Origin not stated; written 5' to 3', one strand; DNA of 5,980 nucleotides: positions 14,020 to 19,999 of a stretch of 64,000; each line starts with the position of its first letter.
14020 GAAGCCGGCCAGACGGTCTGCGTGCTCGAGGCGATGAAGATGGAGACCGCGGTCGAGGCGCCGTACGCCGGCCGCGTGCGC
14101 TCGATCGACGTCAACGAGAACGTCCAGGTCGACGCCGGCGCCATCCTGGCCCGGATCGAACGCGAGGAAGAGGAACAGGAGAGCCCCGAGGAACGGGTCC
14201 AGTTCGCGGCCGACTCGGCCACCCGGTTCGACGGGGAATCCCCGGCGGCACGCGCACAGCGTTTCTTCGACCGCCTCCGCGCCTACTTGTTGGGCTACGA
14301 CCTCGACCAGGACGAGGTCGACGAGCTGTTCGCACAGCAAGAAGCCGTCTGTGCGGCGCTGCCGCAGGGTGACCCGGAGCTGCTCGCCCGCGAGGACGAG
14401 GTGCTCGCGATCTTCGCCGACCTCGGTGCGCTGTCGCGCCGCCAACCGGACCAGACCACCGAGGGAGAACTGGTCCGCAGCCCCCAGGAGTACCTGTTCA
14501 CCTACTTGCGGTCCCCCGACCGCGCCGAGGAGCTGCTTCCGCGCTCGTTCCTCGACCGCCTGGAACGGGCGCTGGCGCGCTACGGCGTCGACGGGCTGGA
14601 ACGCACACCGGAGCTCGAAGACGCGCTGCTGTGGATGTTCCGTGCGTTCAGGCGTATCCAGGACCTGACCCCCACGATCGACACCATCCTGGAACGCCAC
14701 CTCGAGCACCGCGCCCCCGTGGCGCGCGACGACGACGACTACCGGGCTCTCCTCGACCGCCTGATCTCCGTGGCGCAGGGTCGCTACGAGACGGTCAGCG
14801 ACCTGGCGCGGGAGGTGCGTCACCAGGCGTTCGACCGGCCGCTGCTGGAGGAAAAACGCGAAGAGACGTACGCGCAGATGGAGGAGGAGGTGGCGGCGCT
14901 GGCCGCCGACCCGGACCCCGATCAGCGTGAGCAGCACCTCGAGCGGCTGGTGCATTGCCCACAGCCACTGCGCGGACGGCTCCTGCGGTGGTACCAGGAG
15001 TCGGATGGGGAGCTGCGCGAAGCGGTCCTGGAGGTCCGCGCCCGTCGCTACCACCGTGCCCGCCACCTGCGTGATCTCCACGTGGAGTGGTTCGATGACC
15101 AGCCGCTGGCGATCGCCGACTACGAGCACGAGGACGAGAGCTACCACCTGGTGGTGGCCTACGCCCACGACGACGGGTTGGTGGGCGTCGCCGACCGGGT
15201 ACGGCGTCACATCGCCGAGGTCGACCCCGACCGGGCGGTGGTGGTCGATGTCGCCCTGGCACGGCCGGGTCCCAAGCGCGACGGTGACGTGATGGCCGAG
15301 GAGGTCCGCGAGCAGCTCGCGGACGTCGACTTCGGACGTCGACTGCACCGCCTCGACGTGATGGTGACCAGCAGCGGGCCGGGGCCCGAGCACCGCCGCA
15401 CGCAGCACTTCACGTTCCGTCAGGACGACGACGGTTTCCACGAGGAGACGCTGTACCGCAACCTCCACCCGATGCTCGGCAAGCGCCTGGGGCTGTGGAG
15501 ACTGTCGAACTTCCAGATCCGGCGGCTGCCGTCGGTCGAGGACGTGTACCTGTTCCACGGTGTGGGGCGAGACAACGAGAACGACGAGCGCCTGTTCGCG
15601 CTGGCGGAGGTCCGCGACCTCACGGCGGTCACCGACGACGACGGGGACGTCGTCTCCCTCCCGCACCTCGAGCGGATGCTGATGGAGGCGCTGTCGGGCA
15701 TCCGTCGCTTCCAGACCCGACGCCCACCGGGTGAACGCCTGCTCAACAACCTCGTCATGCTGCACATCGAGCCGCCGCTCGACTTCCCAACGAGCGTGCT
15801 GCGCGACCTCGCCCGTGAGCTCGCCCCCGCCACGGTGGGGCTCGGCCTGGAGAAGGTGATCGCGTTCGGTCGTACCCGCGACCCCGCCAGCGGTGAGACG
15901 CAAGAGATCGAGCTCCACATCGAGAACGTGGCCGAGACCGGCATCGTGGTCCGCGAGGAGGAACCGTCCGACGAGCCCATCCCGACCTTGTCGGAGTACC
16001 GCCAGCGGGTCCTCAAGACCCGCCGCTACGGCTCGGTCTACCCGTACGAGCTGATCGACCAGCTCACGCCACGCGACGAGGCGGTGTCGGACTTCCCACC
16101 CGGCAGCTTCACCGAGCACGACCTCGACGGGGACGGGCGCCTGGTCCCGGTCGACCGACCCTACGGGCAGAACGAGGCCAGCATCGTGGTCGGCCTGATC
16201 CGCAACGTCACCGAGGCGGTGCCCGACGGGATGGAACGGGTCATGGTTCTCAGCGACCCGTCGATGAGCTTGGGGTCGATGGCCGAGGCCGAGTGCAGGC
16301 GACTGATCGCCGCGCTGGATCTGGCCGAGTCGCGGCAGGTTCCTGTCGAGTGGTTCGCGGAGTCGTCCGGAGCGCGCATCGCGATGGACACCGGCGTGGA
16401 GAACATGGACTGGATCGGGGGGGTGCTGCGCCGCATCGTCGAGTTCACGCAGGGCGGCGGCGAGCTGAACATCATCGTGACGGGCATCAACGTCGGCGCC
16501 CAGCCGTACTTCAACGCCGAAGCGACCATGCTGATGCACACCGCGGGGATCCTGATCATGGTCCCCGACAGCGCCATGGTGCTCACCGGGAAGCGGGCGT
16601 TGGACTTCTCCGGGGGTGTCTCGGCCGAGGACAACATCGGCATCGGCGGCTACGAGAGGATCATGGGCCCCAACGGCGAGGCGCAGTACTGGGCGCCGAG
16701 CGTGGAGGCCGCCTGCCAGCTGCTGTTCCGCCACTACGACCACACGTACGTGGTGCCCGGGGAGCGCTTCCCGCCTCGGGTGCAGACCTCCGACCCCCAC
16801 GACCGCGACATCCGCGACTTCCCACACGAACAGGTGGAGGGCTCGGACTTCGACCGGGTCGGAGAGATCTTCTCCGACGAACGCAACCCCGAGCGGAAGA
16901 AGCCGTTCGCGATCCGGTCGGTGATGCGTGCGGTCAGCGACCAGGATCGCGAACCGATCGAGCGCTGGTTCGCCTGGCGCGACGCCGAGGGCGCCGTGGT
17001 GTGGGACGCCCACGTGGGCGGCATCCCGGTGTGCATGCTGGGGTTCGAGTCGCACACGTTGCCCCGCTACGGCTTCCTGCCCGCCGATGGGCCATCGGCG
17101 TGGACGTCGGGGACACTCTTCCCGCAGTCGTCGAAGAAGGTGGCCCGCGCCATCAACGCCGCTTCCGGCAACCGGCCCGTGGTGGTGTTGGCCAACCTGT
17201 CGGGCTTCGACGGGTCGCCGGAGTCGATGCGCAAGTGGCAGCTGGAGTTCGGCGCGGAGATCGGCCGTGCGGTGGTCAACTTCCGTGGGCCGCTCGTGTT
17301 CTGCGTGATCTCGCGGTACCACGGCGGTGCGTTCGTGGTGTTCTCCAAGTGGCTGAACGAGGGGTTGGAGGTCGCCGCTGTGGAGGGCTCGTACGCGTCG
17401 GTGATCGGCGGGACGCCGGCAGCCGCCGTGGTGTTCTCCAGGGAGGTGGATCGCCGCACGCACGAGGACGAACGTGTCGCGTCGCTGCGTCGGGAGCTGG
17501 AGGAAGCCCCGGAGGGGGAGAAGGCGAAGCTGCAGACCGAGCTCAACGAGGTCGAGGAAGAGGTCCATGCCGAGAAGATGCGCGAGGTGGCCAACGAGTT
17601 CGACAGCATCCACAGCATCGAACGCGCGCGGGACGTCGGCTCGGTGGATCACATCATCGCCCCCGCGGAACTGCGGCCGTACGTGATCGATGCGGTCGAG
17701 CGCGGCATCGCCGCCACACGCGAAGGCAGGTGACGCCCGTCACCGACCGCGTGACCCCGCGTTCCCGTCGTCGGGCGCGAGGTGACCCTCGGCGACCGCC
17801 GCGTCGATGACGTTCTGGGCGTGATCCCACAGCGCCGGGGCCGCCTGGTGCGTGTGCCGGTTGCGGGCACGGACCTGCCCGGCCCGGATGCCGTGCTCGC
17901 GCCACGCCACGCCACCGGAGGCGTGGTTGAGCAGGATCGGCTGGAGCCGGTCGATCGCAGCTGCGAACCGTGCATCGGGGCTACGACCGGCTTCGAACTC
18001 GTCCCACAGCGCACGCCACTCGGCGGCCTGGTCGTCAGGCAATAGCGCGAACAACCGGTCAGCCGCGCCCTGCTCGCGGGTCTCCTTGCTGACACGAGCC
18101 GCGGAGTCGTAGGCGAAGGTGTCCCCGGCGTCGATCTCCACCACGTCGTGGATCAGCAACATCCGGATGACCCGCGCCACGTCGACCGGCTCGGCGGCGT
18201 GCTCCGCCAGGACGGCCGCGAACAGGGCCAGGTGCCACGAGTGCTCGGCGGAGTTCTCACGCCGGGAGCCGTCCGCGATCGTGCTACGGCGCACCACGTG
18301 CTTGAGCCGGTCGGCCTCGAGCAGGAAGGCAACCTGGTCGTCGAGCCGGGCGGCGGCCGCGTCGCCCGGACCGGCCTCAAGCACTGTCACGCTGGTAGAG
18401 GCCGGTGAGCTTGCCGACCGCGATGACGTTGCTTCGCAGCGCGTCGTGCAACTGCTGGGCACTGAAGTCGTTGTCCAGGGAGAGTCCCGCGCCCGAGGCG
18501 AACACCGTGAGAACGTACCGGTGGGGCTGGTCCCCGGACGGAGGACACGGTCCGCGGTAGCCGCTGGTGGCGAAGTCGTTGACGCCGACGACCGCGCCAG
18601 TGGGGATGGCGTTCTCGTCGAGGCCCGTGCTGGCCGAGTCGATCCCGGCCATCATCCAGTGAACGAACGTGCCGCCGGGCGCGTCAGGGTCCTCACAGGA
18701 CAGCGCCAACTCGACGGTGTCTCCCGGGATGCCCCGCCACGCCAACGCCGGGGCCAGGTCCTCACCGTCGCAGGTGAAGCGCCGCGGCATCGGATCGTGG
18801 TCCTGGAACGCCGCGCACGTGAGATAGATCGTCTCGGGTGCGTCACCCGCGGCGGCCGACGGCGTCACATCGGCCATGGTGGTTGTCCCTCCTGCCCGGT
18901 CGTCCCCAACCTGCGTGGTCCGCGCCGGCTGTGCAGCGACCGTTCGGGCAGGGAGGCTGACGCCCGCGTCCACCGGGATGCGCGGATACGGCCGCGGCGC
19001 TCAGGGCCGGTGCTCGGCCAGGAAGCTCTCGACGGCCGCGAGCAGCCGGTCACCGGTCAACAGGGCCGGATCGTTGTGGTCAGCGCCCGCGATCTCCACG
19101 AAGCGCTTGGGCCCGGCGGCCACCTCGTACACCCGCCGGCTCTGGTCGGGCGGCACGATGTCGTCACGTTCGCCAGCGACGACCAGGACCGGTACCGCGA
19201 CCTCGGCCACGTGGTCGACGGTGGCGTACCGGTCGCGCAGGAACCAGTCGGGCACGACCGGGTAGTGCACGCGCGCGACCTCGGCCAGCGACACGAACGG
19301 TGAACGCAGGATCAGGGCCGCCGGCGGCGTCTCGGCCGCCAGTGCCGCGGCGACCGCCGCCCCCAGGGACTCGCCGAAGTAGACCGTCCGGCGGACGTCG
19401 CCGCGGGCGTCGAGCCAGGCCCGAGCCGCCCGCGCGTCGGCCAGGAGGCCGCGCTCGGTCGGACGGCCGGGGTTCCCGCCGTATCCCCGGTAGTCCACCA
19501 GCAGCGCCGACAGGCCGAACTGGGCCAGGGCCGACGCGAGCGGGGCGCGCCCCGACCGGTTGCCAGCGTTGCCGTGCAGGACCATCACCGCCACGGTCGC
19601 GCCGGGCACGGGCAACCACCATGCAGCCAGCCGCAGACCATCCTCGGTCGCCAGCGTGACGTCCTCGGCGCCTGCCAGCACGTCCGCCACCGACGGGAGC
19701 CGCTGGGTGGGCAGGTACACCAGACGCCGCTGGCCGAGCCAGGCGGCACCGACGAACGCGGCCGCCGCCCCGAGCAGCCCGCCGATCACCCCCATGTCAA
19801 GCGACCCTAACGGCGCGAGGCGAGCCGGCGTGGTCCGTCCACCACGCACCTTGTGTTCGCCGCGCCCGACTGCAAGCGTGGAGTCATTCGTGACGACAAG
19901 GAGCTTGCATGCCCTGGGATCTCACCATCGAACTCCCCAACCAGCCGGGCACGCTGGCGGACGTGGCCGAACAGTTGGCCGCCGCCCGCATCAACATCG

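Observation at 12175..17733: Eukaryote-like single-chain carboxylase (BC-BCCP-central region-CT, 1852 aa) as the last gene of a FAS-II operon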

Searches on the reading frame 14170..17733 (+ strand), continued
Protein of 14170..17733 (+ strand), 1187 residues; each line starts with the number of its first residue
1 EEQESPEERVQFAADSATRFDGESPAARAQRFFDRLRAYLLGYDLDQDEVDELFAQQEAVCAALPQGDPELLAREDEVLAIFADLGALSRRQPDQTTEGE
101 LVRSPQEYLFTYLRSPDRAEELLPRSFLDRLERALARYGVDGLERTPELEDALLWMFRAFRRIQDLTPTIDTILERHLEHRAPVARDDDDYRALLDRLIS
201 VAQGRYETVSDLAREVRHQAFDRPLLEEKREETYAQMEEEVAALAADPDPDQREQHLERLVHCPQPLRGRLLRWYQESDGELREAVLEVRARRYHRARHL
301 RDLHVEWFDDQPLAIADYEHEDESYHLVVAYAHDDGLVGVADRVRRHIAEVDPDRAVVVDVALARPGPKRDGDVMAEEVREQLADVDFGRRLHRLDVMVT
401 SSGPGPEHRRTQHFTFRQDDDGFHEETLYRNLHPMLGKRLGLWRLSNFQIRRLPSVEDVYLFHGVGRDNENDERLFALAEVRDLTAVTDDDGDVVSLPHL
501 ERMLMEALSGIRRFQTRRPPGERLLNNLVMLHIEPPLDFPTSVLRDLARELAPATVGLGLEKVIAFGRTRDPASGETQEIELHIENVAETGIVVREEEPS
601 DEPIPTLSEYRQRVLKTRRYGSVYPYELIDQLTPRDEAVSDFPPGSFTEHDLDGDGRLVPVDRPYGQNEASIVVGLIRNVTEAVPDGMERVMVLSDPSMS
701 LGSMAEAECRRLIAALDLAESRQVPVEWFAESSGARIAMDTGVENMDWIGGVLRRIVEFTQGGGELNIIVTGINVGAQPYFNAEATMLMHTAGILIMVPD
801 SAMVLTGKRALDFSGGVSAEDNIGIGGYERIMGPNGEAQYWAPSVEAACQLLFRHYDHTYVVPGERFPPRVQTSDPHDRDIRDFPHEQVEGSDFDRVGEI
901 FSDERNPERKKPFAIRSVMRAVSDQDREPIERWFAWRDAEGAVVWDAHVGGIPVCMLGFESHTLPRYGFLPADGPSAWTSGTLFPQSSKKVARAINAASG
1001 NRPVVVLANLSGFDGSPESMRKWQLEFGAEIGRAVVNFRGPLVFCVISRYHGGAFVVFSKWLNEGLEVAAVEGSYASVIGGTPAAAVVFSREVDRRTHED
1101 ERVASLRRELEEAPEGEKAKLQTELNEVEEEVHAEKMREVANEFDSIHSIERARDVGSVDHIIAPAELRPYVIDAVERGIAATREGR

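Call 70: find_encoding_contigs(protein=P0011, flank=10000, max_places=1)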
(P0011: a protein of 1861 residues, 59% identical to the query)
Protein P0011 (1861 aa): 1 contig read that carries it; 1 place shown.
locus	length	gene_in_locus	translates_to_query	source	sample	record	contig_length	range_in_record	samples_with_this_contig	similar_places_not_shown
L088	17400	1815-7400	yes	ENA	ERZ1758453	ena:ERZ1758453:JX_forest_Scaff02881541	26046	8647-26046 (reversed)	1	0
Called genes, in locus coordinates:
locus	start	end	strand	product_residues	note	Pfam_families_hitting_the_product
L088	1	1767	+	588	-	?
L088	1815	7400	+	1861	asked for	PF00289:Biotin_carb_N, PF02222:ATP-grasp (weak), PF02786:CPSase_L_D2, PF07478:Dala_Dala_lig_C, PF02785:Biotin_carb_C, PF00364:Biotin_lipoyl, PF08326:ACC_central, PF01039:Carboxyl_trans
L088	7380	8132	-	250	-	PF01648:ACPS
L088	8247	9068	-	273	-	PF00753:Lactamase_B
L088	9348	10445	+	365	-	PF19361:DUF5937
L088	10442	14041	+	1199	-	PF00211:Guanylate_cyc, PF12773:DZR (weak), PF13240:Zn_Ribbon_1, PF13191:AAA_16, PF13424:TPR_12 (faint)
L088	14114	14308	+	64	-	PF06902:Fer4_19 (faint), PF13459:Fer4_15, PF13370:Fer4_13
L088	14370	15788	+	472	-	PF13458:Peripla_BP_6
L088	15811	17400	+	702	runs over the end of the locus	PF02653:BPD_transp_2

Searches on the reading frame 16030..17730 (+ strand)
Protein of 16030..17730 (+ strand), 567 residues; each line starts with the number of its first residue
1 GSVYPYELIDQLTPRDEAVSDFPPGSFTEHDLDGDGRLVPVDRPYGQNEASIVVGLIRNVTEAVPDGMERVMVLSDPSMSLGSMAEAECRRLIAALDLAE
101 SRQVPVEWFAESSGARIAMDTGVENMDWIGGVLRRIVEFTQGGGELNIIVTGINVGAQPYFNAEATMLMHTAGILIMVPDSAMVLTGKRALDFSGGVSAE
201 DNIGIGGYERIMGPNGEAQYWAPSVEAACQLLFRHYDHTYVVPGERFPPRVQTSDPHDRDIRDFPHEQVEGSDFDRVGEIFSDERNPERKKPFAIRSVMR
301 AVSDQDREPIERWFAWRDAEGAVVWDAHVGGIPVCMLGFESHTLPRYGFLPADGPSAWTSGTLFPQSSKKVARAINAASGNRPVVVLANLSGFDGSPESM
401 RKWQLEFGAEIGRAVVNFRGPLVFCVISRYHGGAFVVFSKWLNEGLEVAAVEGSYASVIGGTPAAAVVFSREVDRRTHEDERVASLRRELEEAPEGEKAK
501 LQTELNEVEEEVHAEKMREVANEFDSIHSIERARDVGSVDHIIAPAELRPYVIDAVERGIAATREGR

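Call 75: search_protein_families(library=ncbifam, proteins=[window:16030-17730:+], max_evalue=0.01)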
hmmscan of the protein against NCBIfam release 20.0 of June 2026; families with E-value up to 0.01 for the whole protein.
window:16030-17730:+ (567 aa): 1 family
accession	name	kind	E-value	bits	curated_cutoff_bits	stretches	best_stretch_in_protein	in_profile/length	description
TIGR01117.1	mmdA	subfamily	5e-10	38.8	998.8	1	75-478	89-447/512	methylmalonyl-CoA decarboxylase subunit alpha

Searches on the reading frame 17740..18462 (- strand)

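Call 9: search_protein_families(library=pfam, proteins=[window:17740-18462:-], max_evalue=0.00001)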
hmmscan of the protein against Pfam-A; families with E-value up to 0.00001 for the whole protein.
window:17740-18462:- (240 aa): 2 families
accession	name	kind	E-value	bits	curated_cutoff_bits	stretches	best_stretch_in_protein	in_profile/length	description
PF13023.12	HD_3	-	1.7e-54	184.6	22.5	1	50-212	1-165/165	HD domain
PF12917.13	YfbR-like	-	2.8e-10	40.6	25.9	1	48-173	4-135/182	5'-deoxynucleotidase YfbR-like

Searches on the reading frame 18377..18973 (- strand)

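Call 35: search_protein_families(library=pfam, proteins=[window:18377-18973:-], max_evalue=0.00001)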
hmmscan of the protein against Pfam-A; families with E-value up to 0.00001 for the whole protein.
window:18377-18973:- (198 aa): 1 family
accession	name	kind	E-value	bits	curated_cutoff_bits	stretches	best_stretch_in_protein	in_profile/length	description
PF01161.25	PBP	-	1.2e-34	120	24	1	62-193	2-135/135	Phosphatidylethanolamine-binding protein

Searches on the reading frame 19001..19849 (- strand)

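Call 35: search_protein_families(library=pfam, proteins=[window:19001-19849:-], max_evalue=0.00001)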
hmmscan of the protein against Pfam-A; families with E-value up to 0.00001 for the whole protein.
window:19001-19849:- (282 aa): 2 families
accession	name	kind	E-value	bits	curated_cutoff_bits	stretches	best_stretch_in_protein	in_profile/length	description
PF12146.15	Hydrolase_4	-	9.4e-19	68.1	27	1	87-190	6-115/239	Serine aminopeptidase, S33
PF00561.26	Abhydrolase_1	-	2.9e-14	53.8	25.8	1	87-210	2-131/245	alpha/beta hydrolase fold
